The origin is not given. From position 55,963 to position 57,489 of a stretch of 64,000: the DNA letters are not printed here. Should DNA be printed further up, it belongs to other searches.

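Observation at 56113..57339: Lipoprotein multihaem cytochrome with a collagen-like G-X-Y tether directly after the lipid-anchor cysteine and a CX4CH site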

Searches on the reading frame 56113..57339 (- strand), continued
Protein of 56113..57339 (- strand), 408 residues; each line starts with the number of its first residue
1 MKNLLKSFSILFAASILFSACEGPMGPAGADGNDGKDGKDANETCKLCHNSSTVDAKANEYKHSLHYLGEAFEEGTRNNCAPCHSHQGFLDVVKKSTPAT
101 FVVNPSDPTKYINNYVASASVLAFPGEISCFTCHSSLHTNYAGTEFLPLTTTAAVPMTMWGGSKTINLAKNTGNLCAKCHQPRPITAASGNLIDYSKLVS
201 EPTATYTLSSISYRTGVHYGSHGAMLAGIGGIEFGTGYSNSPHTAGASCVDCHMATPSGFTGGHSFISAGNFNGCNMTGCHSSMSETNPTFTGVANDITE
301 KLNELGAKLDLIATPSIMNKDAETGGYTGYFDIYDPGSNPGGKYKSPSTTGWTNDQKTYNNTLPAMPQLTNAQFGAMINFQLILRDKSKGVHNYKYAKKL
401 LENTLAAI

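Call 43: search_solved_structures(query=A1, max_evalue=1, show_alignments=4)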
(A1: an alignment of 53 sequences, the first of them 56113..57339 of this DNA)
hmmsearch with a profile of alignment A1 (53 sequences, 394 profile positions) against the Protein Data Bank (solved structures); distinct sequences matched with E-value up to 1: 7.
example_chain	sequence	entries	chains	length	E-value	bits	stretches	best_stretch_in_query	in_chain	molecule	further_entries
6i5b_A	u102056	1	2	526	1.5e-06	30.6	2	239-311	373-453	Uncharacterized protein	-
3ubr_A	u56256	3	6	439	0.0072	18.4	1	31-99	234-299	Cytochrome c-552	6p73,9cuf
2vyi_A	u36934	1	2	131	0.42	12.6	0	263-331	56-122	SGTA PROTEIN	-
3aq7_A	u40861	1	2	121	0.71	11.9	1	268-318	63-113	Group 1 truncated hemoglobin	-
3aq5_A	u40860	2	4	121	0.71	11.9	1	268-318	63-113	Group 1 truncated hemoglobin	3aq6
3aq9_A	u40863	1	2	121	0.72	11.8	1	268-318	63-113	Group 1 truncated hemoglobin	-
3aq8_A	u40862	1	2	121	0.73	11.8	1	268-318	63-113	Group 1 truncated hemoglobin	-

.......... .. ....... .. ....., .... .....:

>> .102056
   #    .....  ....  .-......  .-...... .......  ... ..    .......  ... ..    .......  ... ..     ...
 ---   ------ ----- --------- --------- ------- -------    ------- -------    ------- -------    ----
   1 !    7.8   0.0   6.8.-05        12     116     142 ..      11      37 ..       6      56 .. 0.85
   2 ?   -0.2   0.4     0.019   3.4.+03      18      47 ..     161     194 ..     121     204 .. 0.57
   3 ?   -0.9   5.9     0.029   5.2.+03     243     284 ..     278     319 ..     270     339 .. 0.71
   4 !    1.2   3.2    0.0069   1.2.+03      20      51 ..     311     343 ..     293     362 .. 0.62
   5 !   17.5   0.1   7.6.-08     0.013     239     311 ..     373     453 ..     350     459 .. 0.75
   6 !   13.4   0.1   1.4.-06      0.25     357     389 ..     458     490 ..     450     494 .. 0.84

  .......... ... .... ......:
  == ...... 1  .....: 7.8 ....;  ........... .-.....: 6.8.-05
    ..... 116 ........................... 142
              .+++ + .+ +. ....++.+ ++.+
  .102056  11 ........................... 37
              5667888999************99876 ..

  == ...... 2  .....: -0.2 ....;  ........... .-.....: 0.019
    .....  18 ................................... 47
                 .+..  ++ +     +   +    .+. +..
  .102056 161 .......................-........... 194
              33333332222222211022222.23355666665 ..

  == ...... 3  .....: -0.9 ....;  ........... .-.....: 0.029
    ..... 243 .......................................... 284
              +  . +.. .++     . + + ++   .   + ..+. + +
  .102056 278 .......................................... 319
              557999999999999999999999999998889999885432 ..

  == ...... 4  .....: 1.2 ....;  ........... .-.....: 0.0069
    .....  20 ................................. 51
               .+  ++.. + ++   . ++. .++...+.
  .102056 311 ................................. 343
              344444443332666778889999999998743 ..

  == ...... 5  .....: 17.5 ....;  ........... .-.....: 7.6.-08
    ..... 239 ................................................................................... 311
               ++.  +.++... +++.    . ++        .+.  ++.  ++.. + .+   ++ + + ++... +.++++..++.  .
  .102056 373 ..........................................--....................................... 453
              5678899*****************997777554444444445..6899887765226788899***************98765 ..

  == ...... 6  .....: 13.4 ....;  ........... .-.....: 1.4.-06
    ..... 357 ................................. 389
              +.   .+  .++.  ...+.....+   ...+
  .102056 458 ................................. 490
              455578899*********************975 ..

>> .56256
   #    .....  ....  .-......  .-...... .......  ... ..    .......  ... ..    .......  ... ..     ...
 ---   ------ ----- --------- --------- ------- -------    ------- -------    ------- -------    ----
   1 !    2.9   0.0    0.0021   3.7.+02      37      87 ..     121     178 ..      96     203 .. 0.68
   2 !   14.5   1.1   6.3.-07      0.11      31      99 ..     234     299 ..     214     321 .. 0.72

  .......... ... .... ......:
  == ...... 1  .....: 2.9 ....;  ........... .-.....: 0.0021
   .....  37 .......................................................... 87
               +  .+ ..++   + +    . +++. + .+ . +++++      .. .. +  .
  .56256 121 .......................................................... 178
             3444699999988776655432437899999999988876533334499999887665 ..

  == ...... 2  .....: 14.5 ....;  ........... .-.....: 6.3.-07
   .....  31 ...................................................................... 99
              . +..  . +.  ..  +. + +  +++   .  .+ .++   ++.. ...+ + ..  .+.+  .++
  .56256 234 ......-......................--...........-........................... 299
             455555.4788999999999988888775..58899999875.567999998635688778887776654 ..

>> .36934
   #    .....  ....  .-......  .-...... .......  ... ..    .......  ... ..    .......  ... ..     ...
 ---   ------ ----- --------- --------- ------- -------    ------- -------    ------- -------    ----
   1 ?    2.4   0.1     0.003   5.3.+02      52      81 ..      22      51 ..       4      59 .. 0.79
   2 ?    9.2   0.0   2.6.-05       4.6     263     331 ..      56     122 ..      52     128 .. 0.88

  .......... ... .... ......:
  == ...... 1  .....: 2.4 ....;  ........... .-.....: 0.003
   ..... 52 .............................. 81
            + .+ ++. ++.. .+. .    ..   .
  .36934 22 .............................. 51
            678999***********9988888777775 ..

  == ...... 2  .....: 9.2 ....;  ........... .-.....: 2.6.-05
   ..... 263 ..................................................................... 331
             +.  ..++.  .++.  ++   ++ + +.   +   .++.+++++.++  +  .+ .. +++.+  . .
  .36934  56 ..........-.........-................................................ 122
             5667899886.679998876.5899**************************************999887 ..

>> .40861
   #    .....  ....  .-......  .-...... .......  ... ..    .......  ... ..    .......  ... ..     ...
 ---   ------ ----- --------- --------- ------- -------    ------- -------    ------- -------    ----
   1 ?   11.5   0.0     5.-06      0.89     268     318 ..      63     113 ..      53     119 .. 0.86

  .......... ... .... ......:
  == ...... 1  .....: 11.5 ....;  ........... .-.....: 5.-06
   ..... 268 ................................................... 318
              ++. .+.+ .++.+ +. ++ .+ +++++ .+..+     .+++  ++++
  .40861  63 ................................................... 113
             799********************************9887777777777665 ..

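Call 44: search_protein_families(library=pfam, proteins=[P0131, P0192, P0146, P0124, P0205, P0246], max_evalue=0.01)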
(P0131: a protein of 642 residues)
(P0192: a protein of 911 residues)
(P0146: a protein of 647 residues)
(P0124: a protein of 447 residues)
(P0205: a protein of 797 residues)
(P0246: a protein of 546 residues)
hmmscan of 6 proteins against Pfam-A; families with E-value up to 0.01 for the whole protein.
P0131 (642 aa): 5 families
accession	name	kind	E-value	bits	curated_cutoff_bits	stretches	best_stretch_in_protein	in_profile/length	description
PF01391.23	Collagen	-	9.5e-14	51.4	27.2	2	144-194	9-59/60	Collagen triple helix repeat (20 copies)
PF02335.20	Cytochrom_C552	-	6.2e-06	25.9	24.1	0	312-372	118-175/438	Cytochrome c552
PF14522.11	Cytochrome_C7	-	3.1e-05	24.1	24.8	0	251-373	6-67/67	Cytochrome c7 and related cytochrome c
PF09699.15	Paired_CXXCH_1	-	0.00061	19.9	20.6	0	361-374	25-38/41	Doubled CXXCH motif (Paired_CXXCH_1)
PF22113.1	Mtrc-MtrF_II-IV_dom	-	0.001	19.1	30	0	221-375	30-166/176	Outer membrane cytochrome MtrC/MtrF-like, domains II/IV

P0192 (911 aa): 4 families
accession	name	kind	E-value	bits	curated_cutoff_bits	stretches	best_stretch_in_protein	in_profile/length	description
PF01391.23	Collagen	-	3.4e-33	113.6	27.2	5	381-439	1-59/60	Collagen triple helix repeat (20 copies)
PF22113.1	Mtrc-MtrF_II-IV_dom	-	2.8e-07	30.7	30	0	441-504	121-175/176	Outer membrane cytochrome MtrC/MtrF-like, domains II/IV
PF09699.15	Paired_CXXCH_1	-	0.00053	20.1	20.6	0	532-560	1-30/41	Doubled CXXCH motif (Paired_CXXCH_1)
PF03264.19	Cytochrom_NNT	-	0.0088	16.2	24.1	0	423-553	19-142/174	NapC/NirT cytochrome c family, N-terminal region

P0146 (647 aa): 1 family
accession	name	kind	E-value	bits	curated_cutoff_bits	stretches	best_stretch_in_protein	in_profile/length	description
PF01391.23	Collagen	-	5.8e-08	32.8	27.2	1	142-191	9-58/60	Collagen triple helix repeat (20 copies)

P0124 (447 aa): 4 families
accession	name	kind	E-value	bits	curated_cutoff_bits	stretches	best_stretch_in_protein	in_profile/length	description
PF22113.1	Mtrc-MtrF_II-IV_dom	-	1.6e-07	31.5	30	2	73-215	7-129/176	Outer membrane cytochrome MtrC/MtrF-like, domains II/IV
PF01391.23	Collagen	-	3.5e-07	30.3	27.2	1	26-68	4-46/60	Collagen triple helix repeat (20 copies)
PF14522.11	Cytochrome_C7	-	8.7e-07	29.1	24.8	0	272-336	2-55/67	Cytochrome c7 and related cytochrome c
PF02335.20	Cytochrom_C552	-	0.0011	18.5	24.1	1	143-294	111-256/438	Cytochrome c552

P0205 (797 aa): 7 families
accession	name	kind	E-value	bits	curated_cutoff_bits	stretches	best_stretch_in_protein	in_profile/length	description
PF22113.1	Mtrc-MtrF_II-IV_dom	-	1.9e-15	57.3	30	2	686-785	7-104/176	Outer membrane cytochrome MtrC/MtrF-like, domains II/IV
PF14522.11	Cytochrome_C7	-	7.5e-15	55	24.8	1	549-626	6-66/67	Cytochrome c7 and related cytochrome c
PF14537.11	Cytochrom_c3_2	-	8.9e-09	36.1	25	0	589-671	4-67/79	Cytochrome c3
PF09699.15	Paired_CXXCH_1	-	1.3e-05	25.2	20.6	0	662-696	7-40/41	Doubled CXXCH motif (Paired_CXXCH_1)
PF17957.7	Big_7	-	3.1e-05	25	24.1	1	355-419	1-60/70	Bacterial Ig domain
PF13435.11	Cytochrome_C554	-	0.0021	19.4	20.8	1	552-599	45-84/84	Cytochrome c554 and c-prime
PF10342.15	Kre9_KNH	-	0.008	17.3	24.6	0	362-421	2-65/94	Kre9/KNH-like N-terminal Ig-like domain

P0246 (546 aa): 4 families
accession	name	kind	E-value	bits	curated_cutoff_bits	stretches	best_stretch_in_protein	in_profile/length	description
PF22113.1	Mtrc-MtrF_II-IV_dom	-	2e-07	31.1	30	1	173-308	30-166/176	Outer membrane cytochrome MtrC/MtrF-like, domains II/IV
PF14522.11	Cytochrome_C7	-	3.2e-05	24.1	24.8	0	376-432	8-53/67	Cytochrome c7 and related cytochrome c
PF16694.10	Cytochrome_P460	-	0.00019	22.2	27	0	205-220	101-116/125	Cytochrome P460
PF09699.15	Paired_CXXCH_1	-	0.00019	21.5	20.6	0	257-267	7-18/41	Doubled CXXCH motif (Paired_CXXCH_1)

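Call 45: list_cluster_members(proteins=[P0131, P0192, P0124, P0160, P0178, P0184, P0225, P0235, P0165, P0152])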
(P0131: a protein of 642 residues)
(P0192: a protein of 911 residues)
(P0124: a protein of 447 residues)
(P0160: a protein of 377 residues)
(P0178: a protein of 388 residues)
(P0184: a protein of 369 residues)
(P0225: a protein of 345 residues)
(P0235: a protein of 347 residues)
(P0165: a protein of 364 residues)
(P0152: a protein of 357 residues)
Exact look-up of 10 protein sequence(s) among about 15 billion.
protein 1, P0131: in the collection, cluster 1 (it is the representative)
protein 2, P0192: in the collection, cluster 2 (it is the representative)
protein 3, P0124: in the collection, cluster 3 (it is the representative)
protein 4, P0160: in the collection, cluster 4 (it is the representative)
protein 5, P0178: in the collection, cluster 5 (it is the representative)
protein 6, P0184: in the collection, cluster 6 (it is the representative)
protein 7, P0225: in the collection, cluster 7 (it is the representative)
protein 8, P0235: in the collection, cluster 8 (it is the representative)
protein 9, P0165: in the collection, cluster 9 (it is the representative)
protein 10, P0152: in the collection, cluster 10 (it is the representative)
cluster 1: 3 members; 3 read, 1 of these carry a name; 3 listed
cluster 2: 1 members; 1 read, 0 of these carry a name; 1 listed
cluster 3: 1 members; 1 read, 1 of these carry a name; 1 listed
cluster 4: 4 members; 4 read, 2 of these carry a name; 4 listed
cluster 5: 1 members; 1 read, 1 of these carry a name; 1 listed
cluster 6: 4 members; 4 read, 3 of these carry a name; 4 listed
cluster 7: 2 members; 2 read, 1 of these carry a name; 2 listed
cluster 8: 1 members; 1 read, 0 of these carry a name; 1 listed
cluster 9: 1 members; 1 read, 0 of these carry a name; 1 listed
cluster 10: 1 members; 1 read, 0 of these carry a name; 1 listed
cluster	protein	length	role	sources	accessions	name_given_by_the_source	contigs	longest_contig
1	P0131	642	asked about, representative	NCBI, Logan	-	-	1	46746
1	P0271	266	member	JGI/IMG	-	hypothetical protein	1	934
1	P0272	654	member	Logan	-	-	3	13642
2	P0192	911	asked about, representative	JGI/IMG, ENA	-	-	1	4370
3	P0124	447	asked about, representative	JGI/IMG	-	hypothetical protein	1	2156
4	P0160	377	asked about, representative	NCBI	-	-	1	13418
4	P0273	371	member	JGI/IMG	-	hypothetical protein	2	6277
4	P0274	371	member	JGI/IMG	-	hypothetical protein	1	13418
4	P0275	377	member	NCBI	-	-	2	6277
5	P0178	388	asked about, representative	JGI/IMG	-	hypothetical protein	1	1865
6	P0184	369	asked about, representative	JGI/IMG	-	hypothetical protein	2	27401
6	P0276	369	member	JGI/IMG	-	hypothetical protein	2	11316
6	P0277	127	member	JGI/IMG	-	hypothetical protein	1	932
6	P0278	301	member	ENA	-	-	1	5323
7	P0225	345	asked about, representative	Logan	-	-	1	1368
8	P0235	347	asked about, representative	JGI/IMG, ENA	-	-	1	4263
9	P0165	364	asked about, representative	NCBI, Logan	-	-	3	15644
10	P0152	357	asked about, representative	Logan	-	-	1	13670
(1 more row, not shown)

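Call 48: find_related_loci(query=A1, collection=genome_contigs, flank=8000)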
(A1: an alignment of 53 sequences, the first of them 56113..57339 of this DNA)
Query A1 (408 aa) in genome_contigs; peptide patterns used: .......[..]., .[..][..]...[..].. (x = any residue, [..] = any of these).
142 stretches matched a pattern; 120 encode a relative of the query (tblastn E <= 1e-3); the best 80 are kept; 80 distinct loci.
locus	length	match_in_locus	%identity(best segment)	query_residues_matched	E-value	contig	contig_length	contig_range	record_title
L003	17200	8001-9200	71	1-408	0e+0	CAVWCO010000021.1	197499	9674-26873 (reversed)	MAG: uncultured Bacteroidales bacterium isolate MFD03899.bin.2.192 genome assembly, contig: contig_53646, whole genome s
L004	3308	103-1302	71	1-408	0e+0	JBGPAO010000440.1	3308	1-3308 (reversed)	MAG: Bacteroidia bacterium isolate OBJ_0618_130150_127 k141_5221978_length_3308_cov_11.0000, whole genome shotgun sequen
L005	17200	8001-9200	70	1-408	0e+0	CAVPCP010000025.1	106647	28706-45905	MAG: uncultured Bacteroidales bacterium isolate MFD00032.bin.3.31 genome assembly, contig: contig_88525, whole genome sh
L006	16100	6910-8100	70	1-408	0e+0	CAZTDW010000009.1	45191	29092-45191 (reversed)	MAG TPA_asm: uncultured Rikenellaceae bacterium isolate binchicken_co22_24 genome assembly, contig: NODE_863_length_4519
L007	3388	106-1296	69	1-408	0e+0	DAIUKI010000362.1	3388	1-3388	MAG TPA_asm: Bacteroidales bacterium isolate CTOTU20032 NODE_2480_length_3388_cov_8.138014, whole genome shotgun sequenc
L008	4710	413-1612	73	1-408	0e+0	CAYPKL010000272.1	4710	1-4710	MAG TPA_asm: uncultured Rikenellaceae bacterium isolate binchicken_co255_353 genome assembly, contig: k141_1943476, whol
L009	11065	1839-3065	67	1-408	0e+0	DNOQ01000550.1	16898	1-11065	MAG TPA_asm: Bacteroidales bacterium isolate UBA8908 contig_127189, whole genome shotgun sequence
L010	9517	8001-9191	72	1-408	0e+0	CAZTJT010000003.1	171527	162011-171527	MAG TPA_asm: uncultured Rikenellaceae bacterium isolate binchicken_co7_100 genome assembly, contig: NODE_102_length_1715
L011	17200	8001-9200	68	1-408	0e+0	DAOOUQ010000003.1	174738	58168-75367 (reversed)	MAG TPA_asm: Bacteroidales bacterium isolate AMR_MDS_2463 NODE_33_length_174738_cov_12.026929, whole genome shotgun sequ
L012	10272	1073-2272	67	1-408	0e+0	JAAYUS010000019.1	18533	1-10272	MAG: Bacteroidales bacterium isolate AS27yjCOA_179 4219_AS27, whole genome shotgun sequence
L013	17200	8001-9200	67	1-408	0e+0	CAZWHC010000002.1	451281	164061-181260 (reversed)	MAG TPA_asm: uncultured Rikenellaceae bacterium isolate binchicken_co115_197 genome assembly, contig: NODE_10_length_451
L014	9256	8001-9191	68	1-408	0e+0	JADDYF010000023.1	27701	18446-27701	MAG: Bacteroidales bacterium isolate Aug_T1_C1_D5_161 Aug_T1_C1_D5_k121_3933658, whole genome shotgun sequence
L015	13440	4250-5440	68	1-408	0e+0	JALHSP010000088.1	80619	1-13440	MAG: Bacteroidales bacterium isolate PFL1 seq_2301095, whole genome shotgun sequence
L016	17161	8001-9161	67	11-408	8e-180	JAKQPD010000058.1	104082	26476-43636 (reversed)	MAG: Bacteroidota bacterium isolate USMO_maxbin.066 k141_915808, whole genome shotgun sequence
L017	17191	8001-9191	65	1-408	7e-179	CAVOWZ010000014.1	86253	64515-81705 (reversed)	MAG: uncultured Bacteroidales bacterium isolate MFD00032.bin.2.42 genome assembly, contig: contig_44318, whole genome sh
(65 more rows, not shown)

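Call 57: find_encoding_contigs(protein=P0131, flank=8000, max_places=1)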
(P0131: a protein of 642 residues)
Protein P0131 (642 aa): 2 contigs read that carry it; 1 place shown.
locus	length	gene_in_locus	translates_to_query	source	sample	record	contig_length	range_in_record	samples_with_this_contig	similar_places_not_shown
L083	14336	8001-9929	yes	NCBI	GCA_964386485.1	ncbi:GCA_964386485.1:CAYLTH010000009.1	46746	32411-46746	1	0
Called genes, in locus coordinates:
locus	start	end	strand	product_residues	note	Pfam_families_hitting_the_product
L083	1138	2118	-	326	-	PF14771:DUF4476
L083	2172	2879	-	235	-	PF00912:Transgly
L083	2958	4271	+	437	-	PF05222:AlaDh_PNT_N, PF01262:AlaDh_PNT_C (faint)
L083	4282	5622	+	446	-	PF03435:Sacchrp_dh_NADP, PF16653:Sacchrp_dh_C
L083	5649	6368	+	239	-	PF27507:DjlA_TM, PF05099:TerB, PF00226:DnaJ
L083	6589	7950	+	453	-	PF00404:Dockerin_1 (weak), PF18962:Por_Secre_tail (weak)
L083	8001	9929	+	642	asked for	PF01391:Collagen, PF02335:Cytochrom_C552 (faint)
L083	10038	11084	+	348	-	PF01731:Arylesterase (faint), PF25021:TEN_NHL (faint), PF08450:SGL (faint), PF06739:SBBP (faint), PF01436:NHL (faint), PF17170:DUF5128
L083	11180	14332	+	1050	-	PF05140:ResB, PF01578:Cytochrom_C_asm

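Call 58: find_encoding_contigs(protein=P0184, flank=8000, max_places=1)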
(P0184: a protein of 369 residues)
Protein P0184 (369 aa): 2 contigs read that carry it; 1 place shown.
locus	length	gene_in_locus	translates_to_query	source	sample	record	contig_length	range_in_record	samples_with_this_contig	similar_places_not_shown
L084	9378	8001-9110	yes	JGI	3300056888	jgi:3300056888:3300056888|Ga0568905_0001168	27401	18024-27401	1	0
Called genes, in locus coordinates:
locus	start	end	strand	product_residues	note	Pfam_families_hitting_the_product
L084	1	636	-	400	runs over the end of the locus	PF13372:Alginate_exp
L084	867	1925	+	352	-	PF12804:NTP_transf_3 (weak)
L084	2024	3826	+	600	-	PF00474:SSF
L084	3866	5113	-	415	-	PF10509:GalKase_gal_bdg, PF00288:GHMP_kinases_N, PF08544:GHMP_kinases_C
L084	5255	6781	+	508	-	PF00450:Peptidase_S10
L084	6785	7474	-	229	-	-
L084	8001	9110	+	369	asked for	PF22113:Mtrc-MtrF_II-IV_dom (faint), PF14522:Cytochrome_C7 (faint)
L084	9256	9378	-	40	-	?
